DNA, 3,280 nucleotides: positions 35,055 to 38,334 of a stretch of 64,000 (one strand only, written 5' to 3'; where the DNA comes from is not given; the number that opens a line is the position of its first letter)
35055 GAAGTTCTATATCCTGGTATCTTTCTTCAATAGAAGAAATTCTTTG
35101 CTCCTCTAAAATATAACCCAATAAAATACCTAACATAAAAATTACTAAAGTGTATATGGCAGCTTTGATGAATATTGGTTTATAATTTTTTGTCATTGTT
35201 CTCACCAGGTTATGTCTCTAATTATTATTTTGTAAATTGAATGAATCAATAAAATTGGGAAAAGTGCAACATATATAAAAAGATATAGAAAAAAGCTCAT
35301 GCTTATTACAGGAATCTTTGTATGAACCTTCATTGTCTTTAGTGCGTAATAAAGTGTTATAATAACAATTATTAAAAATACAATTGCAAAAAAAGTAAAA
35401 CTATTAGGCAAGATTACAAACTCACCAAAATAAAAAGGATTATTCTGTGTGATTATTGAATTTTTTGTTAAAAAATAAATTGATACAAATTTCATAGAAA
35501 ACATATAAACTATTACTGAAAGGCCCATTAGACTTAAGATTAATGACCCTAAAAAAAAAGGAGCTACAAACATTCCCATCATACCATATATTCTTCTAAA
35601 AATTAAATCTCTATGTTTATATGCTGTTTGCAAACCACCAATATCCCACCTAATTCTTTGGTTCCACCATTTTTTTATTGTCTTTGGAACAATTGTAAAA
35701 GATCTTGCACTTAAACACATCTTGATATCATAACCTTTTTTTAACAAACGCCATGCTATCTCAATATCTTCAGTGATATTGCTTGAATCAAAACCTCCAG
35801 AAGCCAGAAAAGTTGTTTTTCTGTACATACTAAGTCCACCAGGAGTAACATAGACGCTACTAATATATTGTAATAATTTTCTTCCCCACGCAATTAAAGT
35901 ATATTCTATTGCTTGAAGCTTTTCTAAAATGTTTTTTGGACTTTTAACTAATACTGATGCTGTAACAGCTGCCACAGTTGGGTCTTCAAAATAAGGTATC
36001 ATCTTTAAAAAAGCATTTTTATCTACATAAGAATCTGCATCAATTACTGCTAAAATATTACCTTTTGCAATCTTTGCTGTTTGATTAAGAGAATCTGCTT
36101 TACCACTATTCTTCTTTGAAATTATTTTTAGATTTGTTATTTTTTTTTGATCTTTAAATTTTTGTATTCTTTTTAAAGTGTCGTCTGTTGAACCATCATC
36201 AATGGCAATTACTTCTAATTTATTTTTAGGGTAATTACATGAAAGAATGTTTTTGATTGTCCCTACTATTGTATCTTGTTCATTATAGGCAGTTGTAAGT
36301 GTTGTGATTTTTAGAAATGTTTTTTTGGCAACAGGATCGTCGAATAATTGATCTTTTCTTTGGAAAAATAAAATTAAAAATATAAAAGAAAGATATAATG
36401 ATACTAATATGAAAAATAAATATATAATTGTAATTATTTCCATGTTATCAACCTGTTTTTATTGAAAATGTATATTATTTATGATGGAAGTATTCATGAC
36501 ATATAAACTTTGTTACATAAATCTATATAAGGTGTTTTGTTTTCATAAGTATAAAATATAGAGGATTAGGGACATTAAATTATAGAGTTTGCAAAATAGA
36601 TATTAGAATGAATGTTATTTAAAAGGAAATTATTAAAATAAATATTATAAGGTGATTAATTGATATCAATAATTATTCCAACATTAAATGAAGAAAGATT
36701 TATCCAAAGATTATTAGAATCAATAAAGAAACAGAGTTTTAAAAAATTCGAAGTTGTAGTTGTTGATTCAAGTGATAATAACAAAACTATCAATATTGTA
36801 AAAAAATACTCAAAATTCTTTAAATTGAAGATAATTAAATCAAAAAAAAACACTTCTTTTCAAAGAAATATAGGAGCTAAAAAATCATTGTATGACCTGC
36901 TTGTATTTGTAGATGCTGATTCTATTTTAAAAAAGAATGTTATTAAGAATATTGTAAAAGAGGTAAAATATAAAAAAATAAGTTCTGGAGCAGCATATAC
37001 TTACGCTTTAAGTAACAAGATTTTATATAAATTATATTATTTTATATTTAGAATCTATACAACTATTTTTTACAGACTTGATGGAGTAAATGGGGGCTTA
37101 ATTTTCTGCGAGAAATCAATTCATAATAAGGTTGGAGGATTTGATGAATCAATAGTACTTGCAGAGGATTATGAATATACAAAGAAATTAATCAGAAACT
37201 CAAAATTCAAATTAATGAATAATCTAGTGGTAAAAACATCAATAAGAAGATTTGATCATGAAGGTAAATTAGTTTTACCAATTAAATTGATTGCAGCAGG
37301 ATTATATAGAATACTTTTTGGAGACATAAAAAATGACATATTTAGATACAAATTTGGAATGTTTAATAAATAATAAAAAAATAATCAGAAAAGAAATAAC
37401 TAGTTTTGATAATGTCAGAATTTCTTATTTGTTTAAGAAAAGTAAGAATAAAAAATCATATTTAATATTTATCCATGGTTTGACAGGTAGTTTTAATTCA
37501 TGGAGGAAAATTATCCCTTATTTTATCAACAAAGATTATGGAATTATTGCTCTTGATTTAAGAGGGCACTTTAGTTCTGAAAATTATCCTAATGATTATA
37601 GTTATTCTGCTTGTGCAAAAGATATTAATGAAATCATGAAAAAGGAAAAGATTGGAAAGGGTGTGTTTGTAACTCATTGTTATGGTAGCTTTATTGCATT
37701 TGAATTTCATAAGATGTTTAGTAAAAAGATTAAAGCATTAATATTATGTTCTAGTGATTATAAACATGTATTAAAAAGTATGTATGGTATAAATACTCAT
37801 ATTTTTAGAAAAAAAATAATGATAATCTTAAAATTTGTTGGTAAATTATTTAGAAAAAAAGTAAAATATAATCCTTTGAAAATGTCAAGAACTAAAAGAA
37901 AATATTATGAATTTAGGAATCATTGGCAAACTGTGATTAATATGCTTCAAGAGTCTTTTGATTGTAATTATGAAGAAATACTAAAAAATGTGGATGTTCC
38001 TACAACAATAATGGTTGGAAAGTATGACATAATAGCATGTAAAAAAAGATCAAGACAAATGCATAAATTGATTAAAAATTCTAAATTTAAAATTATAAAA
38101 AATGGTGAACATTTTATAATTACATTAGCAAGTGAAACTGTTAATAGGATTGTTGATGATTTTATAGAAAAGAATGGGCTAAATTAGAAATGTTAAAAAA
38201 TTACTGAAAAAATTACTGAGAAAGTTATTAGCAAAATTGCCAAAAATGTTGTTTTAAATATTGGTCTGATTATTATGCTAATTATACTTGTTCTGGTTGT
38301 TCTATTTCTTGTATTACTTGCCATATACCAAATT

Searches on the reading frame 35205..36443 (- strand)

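Call 55: search_protein_families(library=pfam, proteins=[window:35205-36443:-], max_evalue=0.001)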
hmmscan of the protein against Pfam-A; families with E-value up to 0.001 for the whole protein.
window:35205-36443:- (413 aa): 5 families
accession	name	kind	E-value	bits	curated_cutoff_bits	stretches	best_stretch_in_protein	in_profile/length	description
PF13641.12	Glyco_tranf_2_3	-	5e-25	89.3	27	1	50-266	7-227/230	Glycosyltransferase like family 2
PF00535.33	Glycos_transf_2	-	7e-25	88.3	23.3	1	50-209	4-161/168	Glycosyl transferase family 2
PF13632.12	Glyco_trans_2_3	-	2.5e-22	80.1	27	1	132-323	3-189/198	Glycosyl transferase family group 2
PF10111.15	Glyco_tranf_2_2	-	2.6e-13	50.5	27.3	1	56-240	10-206/276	Glycosyltransferase like family 2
PF13506.12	Glyco_transf_21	-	3.2e-10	40.2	21.7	1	115-266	18-172/174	Glycosyl transferase family 21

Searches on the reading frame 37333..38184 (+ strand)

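Call 55: search_protein_families(library=pfam, proteins=[window:37333-38184:+], max_evalue=0.001)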
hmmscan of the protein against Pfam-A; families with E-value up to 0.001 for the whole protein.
window:37333-38184:+ (284 aa): 3 families
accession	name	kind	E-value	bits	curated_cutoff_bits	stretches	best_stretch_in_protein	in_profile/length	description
PF00561.26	Abhydrolase_1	-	2e-26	93.6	25.8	1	44-263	3-241/245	alpha/beta hydrolase fold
PF12146.15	Hydrolase_4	-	2e-14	53.9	27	1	40-262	3-234/239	Serine aminopeptidase, S33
PF12697.13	Abhydrolase_6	-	3.1e-07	31.7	26.3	1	44-140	1-93/217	Alpha/beta hydrolase family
